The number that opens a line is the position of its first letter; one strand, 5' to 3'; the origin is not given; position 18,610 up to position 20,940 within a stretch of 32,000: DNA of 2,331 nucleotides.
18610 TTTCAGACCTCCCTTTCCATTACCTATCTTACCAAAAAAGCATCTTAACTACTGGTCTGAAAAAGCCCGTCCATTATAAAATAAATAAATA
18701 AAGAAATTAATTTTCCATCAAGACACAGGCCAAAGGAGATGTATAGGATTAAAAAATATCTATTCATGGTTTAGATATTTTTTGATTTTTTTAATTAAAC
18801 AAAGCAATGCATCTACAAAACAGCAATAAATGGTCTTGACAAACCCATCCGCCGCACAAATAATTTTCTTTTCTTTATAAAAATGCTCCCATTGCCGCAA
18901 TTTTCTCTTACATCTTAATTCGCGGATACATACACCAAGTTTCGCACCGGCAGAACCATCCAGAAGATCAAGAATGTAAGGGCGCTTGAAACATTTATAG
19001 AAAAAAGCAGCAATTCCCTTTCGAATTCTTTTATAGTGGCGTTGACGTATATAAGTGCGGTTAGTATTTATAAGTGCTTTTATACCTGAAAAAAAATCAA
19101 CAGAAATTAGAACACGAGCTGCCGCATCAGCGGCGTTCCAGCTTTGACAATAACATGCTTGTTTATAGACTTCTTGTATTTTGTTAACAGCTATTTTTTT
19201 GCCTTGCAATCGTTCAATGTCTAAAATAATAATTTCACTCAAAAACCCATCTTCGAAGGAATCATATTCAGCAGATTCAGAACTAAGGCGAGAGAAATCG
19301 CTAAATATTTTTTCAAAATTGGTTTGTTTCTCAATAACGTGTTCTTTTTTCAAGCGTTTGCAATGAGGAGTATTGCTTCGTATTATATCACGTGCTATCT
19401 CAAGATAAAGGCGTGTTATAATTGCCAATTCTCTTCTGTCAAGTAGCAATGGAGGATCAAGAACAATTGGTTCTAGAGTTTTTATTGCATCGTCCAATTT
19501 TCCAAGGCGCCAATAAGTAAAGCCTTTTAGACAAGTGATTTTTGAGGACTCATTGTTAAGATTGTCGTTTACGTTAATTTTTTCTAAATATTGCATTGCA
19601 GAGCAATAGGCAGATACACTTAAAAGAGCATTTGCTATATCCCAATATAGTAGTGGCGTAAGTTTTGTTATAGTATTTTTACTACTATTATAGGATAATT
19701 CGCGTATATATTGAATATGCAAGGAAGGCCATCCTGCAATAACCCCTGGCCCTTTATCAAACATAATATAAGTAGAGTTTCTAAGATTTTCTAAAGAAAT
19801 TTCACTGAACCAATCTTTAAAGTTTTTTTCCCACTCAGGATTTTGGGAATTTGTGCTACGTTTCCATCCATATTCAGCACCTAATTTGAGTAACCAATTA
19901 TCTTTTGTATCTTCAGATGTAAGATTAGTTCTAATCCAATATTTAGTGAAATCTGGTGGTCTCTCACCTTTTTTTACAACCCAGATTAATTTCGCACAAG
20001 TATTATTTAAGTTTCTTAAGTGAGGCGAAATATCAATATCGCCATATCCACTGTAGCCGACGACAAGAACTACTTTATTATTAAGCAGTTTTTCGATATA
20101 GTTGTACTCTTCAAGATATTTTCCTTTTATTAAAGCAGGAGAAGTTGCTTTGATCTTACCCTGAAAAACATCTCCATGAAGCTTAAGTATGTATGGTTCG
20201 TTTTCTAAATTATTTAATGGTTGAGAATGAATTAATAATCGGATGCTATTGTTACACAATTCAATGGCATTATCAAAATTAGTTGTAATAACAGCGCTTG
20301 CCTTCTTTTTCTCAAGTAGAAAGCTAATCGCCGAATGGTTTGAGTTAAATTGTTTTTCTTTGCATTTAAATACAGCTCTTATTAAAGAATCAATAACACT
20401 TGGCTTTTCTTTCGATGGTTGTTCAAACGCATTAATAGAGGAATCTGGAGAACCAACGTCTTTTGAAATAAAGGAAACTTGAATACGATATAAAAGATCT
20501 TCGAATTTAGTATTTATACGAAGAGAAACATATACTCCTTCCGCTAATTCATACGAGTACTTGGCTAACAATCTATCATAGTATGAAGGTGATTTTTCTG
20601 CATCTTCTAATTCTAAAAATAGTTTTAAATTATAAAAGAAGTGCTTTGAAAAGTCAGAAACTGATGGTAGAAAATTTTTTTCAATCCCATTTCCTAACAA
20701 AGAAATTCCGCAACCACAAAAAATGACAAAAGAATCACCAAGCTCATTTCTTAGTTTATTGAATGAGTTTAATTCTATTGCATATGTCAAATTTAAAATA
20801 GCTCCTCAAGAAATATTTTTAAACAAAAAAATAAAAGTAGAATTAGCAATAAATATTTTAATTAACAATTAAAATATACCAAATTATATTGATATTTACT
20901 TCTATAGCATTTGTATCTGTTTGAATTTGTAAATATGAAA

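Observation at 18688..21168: Solo SIR2_2-family protein with a large helical/TPR-like C-terminal half in an AT-rich islet wedged between IS remnants: candidate uncharacterised NAD-targeting defence gene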

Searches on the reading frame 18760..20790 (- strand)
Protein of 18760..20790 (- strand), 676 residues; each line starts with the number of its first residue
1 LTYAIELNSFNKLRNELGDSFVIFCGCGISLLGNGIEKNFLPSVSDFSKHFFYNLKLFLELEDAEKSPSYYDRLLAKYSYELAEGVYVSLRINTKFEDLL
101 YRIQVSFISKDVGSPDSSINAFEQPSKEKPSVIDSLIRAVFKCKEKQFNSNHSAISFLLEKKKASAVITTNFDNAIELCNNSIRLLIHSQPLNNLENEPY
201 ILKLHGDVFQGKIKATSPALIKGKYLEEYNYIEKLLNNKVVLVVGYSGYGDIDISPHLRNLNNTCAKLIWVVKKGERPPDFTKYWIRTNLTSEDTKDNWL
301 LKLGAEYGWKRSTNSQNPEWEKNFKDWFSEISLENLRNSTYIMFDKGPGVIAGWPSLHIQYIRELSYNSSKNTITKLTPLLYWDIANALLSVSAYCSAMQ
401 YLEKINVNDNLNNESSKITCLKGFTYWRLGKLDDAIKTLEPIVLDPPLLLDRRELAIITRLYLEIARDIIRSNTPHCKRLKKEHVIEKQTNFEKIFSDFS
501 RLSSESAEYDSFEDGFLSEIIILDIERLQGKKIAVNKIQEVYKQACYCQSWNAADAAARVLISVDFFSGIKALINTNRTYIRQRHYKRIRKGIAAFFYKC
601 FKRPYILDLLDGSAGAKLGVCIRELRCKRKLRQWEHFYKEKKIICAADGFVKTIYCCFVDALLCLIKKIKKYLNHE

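Call 3: search_protein_families(library=pfam, proteins=[window:18760-20790:-], max_evalue=1)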
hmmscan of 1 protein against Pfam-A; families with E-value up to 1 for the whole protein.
window:18760-20790:- (676 aa): 5 families
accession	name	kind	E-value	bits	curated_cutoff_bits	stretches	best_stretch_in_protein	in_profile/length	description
PF13289.12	SIR2_2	-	1.6e-07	32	24.5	1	166-276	2-124/141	SIR2-like domain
PF02146.23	SIR2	-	0.012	16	24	1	126-174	41-88/180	Sir2 family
PF12895.13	ANAPC3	-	0.021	15.5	27.2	1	382-440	27-80/82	Anaphase-promoting complex, cyclosome, subunit 3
PF00515.34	TPR_1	-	0.072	13.4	27.8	0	420-438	5-23/34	Tetratricopeptide repeat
PF13181.12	TPR_8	-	0.098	13.3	25.7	0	420-440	5-25/34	Tetratricopeptide repeat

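Call 4: search_protein_families(library=padloc, proteins=[window:18760-20790:-], max_evalue=1)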
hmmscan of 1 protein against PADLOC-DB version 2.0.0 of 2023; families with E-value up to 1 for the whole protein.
window:18760-20790:- (676 aa): 6 families
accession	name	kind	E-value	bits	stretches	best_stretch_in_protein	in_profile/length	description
PDLC02420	Aga_SIR2-PNTD1-PNTD2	-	2.8e-11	40.4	1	144-280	112-258/1010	Class I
PDLC02419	Aga_SIR2-PNTD1-PNTD2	-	4.8e-08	30.2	1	142-249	98-214/558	Class I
PDLC02401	Aga_SIR2-PNTD1-PNTD2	-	1.4e-06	25.4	1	137-248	68-186/524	Class I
PDLC05060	PDC-S65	-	4.2e-06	23.9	1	127-249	10-139/503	-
PDLC05061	PDC-S65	-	0.00029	18.3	1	146-255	121-237/592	-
PDLC04082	SIR2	-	0.011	12.7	1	153-186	117-150/345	-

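Call 5: search_protein_families(library=ncbifam, proteins=[window:18760-20790:-], max_evalue=1)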
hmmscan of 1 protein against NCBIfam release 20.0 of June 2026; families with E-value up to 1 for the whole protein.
window:18760-20790:- (676 aa): 1 family
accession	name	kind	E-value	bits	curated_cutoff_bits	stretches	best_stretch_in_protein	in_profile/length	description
NF001753.0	PRK00481.1-3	subfamily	0.11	11.4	243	1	127-174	56-103/252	NAD-dependent protein deacylase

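Call 7: find_homologous_proteins(query=window:18760-20790:-)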
Query window:18760-20790:- (676 aa): 13 proteins with E <= 0.001 among 8000 candidates.
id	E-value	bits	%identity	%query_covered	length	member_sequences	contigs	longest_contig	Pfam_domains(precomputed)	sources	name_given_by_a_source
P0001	0.0e+0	1542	100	100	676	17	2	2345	PF13289.13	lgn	-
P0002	4.0e-96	341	34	94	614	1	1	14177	PF13289.13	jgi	jgi:hypothetical protein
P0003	1.3e-70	257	29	94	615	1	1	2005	PF13289.13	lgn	-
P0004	1.1e-66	244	28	94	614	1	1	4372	PF13289.13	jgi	-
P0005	2.2e-64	236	32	84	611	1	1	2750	PF13289.13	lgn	-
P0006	1.1e-61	227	32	79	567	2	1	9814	PF13289.13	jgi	-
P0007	1.7e-53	200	28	92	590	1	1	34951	PF13289.13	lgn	-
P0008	5.7e-49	185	29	95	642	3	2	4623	PF13289.13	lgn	-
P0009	1.6e-37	148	26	88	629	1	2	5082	PF13289.13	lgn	-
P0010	1.6e-28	118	25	72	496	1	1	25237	PF13289.13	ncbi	-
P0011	1.1e-25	109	25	84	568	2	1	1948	PF13289.13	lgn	-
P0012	5.1e-23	100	32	42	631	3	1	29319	PF13289.13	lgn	-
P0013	2.0e-20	91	30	42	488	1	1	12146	PF13289.13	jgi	jgi:hypothetical protein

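Call 11: find_encoding_contigs(protein=P0001, flank=10000)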
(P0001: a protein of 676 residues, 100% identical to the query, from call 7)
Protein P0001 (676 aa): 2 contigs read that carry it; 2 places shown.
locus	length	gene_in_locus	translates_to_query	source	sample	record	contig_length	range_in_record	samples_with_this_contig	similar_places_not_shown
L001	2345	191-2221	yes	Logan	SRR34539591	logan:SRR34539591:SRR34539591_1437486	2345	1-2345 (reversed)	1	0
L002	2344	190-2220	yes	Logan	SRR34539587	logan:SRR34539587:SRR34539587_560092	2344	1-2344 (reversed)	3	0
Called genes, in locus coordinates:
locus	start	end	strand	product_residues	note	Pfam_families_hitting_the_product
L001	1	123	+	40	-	?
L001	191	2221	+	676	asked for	PF13289:SIR2_2 (weak)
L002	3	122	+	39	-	?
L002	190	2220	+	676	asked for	PF13289:SIR2_2 (weak)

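Call 14: find_related_loci(query=A1, collection=genome_contigs, flank=10000)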
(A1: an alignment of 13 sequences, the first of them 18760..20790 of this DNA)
Query A1 (676 aa) in genome_contigs; peptide patterns used: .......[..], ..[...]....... (x = any residue, [..] = any of these).
95 stretches matched a pattern; 10 encode a relative of the query (tblastn E <= 1e-3); 10 distinct loci.
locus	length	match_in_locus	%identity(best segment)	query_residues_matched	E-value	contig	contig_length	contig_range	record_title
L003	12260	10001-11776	29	7-635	2e-73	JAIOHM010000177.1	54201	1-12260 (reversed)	MAG: Anaerolineae bacterium isolate MAG_04 contig_242925, whole genome shotgun sequence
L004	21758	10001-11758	27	7-635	7e-66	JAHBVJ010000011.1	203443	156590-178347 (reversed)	MAG: Anaerolineae bacterium isolate ACE_CHL12 CHL12_11, whole genome shotgun sequence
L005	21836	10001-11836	25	7-634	2e-47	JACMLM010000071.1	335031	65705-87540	MAG: Anaerolineales bacterium isolate ES-bin-309 ES-bin-309-contig-k141_13851612, whole genome shotgun sequence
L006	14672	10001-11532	36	7-550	2e-53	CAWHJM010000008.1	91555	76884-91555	MAG: uncultured Chloroflexia bacterium isolate MFD02923.bin.1.113 genome assembly, contig: contig_11124, whole genome sh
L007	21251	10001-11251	28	18-479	1e-41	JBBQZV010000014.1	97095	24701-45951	MAG: Fimbriimonadales bacterium isolate Co_metawrap_2252 Cmw_2252_k141_12134193_length_97095_cov_13.9724, whole genome s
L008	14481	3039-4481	25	147-641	4e-37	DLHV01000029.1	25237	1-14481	MAG TPA_asm: Chloracidobacterium sp. UBA7659 UBA7659_contig_61589, whole genome shotgun sequence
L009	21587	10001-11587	24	7-572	5e-29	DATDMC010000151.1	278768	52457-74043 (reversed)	MAG TPA_asm: Pyrinomonadaceae bacterium isolate SMAG_U400 k141_788238, whole genome shotgun sequence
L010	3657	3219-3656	38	7-178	1e-25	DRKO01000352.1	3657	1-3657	MAG TPA_asm: Chloroflexota bacterium isolate HyVt-442 HyVt-442_k145_619452, whole genome shotgun sequence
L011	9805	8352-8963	27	85-270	4e-10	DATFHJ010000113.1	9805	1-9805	MAG TPA_asm: Thermoanaerobaculia bacterium isolate SMAG_U8686 k141_1266991, whole genome shotgun sequence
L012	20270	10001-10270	29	127-208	1e-5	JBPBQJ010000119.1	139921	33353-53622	MAG: Janthinobacterium lividum isolate 3300037410_metabat.40 3300037410_metabat.40_Ga0393330_0000092, whole genome shotg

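Call 15: find_encoding_contigs(protein=P0002, flank=10000, max_places=3)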
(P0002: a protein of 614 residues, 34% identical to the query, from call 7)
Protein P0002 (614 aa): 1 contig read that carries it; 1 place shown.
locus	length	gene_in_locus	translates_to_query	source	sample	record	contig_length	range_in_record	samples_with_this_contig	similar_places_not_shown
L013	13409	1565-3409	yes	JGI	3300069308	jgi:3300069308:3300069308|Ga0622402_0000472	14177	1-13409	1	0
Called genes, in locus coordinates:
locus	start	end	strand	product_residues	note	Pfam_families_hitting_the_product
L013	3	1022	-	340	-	?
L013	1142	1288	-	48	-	-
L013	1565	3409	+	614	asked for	PF13289:SIR2_2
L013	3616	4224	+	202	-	PF00589:Phage_integrase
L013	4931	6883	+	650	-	PF00589:Phage_integrase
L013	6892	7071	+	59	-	-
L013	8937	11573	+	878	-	-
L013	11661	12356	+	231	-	PF01656:CbiA, PF02374:ArsA_ATPase (faint), PF06564:CBP_BcsQ (faint), PF07015:VirC1 (weak), PF09140:MipZ, PF10609:ParA, PF13614:AAA_31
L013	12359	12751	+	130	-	-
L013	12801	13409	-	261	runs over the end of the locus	-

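Call 16: find_encoding_contigs(protein=P0007, flank=10000, max_places=3)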
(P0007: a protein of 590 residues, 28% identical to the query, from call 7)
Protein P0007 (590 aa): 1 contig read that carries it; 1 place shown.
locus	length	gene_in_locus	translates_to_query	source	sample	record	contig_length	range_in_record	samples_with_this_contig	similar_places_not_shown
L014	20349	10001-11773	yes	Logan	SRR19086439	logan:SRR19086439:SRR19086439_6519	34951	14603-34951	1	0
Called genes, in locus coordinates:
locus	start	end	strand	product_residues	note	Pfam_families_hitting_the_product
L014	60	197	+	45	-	-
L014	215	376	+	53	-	-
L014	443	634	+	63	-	-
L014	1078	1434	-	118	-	PF05016:ParE_toxin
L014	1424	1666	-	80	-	-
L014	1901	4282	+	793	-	PF04313:HSDR_N (faint), PF13588:HSDR_N_2 (weak), PF00270:DEAD, PF04851:ResIII, PF18766:SWI2_SNF2, PF00271:Helicase_C (weak), PF08463:EcoEI_R_C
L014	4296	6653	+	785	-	PF04326:SLFN_AlbA_2, PF00515:TPR_1 (faint), PF07719:TPR_2 (faint), PF00931:NB-ARC, PF13181:TPR_8 (faint), PF13424:TPR_12 (faint), PF13428:TPR_14 (faint), PF13431:TPR_17 (faint), +1 more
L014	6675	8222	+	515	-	PF12161:HsdM_N (weak), PF02384:N6_Mtase, PF01170:UPF0020 (weak), PF07669:Eco57I (weak)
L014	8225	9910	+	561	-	PF01420:Methylase_S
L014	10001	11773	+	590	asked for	PF13289:SIR2_2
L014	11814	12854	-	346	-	PF02899:Phage_int_SAM_1 (faint), PF00589:Phage_integrase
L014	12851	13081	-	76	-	-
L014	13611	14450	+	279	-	PF13576:Pentapeptide_3 (faint), PF13599:Pentapeptide_4 (faint), PF00805:Pentapeptide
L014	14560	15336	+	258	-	PF00805:Pentapeptide, PF13576:Pentapeptide_3 (faint), PF13599:Pentapeptide_4 (faint), PF25296:Decapeptide (faint), PF00805:Pentapeptide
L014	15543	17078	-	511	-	-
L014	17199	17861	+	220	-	PF13646:HEAT_2 (weak)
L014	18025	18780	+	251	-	PF04471:Mrr_cat, PF13156:Mrr_cat_2 (weak), PF22722:NA-iREase1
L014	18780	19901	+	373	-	PF00753:Lactamase_B, PF23023:Anti-Pycsar_Apyc1, PF12706:Lactamase_B_2, PF05901:Excalibur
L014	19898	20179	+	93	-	PF11213:DUF3006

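Call 18: search_protein_representatives(alignment_id=A1)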
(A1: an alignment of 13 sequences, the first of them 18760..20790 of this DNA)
Query: 13 sequences, 606 profile positions. Proteins with E-value up to 0.001 (for the whole library): 4742; up to 1e-10: 810; up to 1e-30: 105. The best 150 are listed.
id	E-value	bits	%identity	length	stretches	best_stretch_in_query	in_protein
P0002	4.2e-223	758.9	-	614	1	3-602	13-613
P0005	1.3e-220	750.7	-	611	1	6-605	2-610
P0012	2.1e-215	733.5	-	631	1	3-605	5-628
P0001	1.8e-214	730.4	-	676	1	5-605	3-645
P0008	3.0e-213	726.4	-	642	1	4-605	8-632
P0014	7.0e-204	695.4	-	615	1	1-605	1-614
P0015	1.3e-181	621.9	-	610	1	1-598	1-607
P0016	4.5e-179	613.5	-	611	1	6-605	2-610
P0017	5.9e-178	609.8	-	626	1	1-596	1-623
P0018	9.5e-178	609.1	-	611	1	1-600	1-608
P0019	2.2e-173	594.7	-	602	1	1-598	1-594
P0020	6.5e-167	573.3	-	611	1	6-605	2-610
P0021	1.1e-164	565.9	-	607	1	3-596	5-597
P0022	9.0e-161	553.1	-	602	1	4-596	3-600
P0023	3.8e-160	551.0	-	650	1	9-603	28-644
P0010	3.5e-154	531.3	-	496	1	125-605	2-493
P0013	1.3e-143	496.4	-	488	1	6-478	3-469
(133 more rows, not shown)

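Call 19: find_encoding_contigs(protein=P0012, flank=10000, max_places=2)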
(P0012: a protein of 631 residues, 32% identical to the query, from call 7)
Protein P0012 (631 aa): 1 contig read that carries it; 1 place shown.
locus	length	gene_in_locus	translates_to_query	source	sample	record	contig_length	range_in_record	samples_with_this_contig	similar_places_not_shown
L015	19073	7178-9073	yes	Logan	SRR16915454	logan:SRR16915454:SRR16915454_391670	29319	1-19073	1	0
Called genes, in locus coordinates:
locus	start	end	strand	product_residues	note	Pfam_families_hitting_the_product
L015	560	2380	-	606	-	PF00884:Sulfatase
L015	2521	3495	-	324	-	PF20551:DUF6765 (weak)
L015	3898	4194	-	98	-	-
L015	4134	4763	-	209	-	-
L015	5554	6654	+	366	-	PF13676:TIR_2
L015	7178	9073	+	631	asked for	PF13289:SIR2_2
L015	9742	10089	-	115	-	-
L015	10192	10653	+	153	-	PF01609:DDE_Tnp_1 (weak), PF13612:DDE_Tnp_1_3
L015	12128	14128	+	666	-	PF02310:B12-binding (weak), PF04055:Radical_SAM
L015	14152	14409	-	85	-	-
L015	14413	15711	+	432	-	-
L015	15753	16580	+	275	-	PF00072:Response_reg, PF04397:LytTR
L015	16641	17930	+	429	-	PF00158:Sigma54_activat, PF14532:Sigma54_activ_2, PF07728:AAA_5 (weak), PF25601:AAA_lid_14, PF02954:HTH_8 (weak)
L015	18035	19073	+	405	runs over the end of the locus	PF08007:JmjC_2, PF13621:Cupin_8 (weak)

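Call 20: find_encoding_contigs(protein=P0013, flank=10000, max_places=2)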
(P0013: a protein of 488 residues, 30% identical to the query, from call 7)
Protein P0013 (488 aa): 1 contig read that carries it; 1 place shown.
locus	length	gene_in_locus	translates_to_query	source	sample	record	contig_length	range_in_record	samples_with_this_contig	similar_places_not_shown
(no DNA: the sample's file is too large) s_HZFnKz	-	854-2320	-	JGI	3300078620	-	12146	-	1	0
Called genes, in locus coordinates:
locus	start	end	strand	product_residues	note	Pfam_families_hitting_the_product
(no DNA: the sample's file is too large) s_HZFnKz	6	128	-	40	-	-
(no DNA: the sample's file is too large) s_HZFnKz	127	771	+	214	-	PF05163:DinB (weak), PF12867:DinB_2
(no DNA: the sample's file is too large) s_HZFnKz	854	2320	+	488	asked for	PF13289:SIR2_2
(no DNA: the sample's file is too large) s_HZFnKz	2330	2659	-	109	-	PF11804:DUF3325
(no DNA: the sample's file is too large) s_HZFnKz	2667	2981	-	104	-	PF12365:DUF3649 (weak)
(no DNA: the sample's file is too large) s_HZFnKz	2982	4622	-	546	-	PF03929:PepSY_TM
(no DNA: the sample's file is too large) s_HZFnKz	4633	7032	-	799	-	PF13620:CarboxypepD_reg, PF07715:Plug, PF00593:TonB_dep_Rec_b-barrel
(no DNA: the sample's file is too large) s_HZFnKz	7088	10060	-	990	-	PF04542:Sigma70_r2 (weak)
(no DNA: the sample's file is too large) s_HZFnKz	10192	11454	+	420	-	PF04909:Amidohydro_2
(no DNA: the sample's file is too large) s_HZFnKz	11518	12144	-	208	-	?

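Call 21: find_encoding_contigs(protein=P0010, flank=10000, max_places=2)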
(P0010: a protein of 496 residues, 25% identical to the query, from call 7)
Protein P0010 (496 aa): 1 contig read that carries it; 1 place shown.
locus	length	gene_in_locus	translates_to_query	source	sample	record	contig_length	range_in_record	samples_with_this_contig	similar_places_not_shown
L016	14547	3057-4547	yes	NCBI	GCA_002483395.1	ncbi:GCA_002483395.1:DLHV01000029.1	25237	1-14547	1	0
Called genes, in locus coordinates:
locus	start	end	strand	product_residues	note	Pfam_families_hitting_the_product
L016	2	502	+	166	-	?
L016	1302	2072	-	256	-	PF02274:ADI (weak)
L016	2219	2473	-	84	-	-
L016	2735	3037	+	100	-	-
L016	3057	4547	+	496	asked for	PF13289:SIR2_2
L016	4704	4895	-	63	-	-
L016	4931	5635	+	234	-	-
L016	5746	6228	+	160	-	-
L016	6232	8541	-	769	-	-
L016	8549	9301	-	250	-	PF11967:RecO_N, PF02565:RecO_C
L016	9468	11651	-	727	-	-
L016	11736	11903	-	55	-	-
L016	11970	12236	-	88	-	-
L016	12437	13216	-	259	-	PF07722:Peptidase_C26, PF00117:GATase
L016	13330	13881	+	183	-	PF00227:Proteasome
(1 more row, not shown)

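Call 22: find_encoding_contigs(protein=P0006, flank=10000, max_places=2)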
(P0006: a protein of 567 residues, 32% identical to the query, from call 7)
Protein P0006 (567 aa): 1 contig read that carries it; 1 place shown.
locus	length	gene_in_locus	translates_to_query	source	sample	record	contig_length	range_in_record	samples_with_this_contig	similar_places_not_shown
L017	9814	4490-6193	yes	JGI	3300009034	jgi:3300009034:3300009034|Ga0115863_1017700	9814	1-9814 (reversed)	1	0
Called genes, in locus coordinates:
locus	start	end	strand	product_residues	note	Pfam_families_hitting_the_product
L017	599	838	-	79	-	-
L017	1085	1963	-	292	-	PF02195:ParB_N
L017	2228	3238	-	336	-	PF02086:MethyltransfD12 (weak)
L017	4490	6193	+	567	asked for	PF13289:SIR2_2 (weak)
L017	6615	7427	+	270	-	PF01135:PCMT (weak), PF01209:Ubie_methyltran, PF02353:CMAS, PF13489:Methyltransf_23, PF08241:Methyltransf_11, PF08242:Methyltransf_12, PF13649:Methyltransf_25, PF13847:Methyltransf_31, +1 more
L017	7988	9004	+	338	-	PF02517:Rce1-like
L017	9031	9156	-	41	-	-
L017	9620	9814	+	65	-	?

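Call 23: predict_structure(alignment_id=A1)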
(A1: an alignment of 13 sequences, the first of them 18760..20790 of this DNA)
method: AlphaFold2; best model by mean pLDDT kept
length: 676 residues; sequences in the alignment: 13
mean_pLDDT: 78.9   pTM: 0.76
mean pLDDT of the five models: 78.9, 77.6, 74.3, 73.7, 73.1
residues with pLDDT >= 90: 152; 70-90: 376; 50-70: 103; < 50: 45
segments of 3 or more residues with pLDDT < 50: 34-37, 110-128, 348-350, 409-411, 475-483, 485-487
pLDDT, mean of each block of 10 residues (from residue 1): 80 93 90 61 88 89 62 89 87 83 75 37 44 88 91 94 93 91 81 73 89 80 76 88 84 81 85 83 89 90 93 77 89 83 63 81 82 61 86 89 72 75 88 88 83 83 85 54 49 78 63 77 86 89 80 88 88 85 71 69 57 66 88 86 60 66 78 69
secondary structure, 60 per line:
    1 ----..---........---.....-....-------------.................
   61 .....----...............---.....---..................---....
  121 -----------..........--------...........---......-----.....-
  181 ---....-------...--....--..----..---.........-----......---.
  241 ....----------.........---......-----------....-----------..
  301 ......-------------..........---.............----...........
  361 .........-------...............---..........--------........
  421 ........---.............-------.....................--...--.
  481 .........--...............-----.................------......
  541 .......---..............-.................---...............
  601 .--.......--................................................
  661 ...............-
elements in order (helices of 4 or more, strands of 3 or more residues): H10-17 E21-25 H27-30 H44-65 H70-84 H88-92 H96-113 H117-120 H132-141 H150-160 E164-169 H175-179 E184-187 E200-203 H217-225 H231-236 E240-244 H255-263 E267-272 E284-287 H299-306 H320-329 H333-345 H350-369 H377-391 H395-404 H413-428 H432-444 H452-472 H480-489 H492-506 H512-528 H535-547 H551-564 H566-582 H586-601 H604-610 H613-675
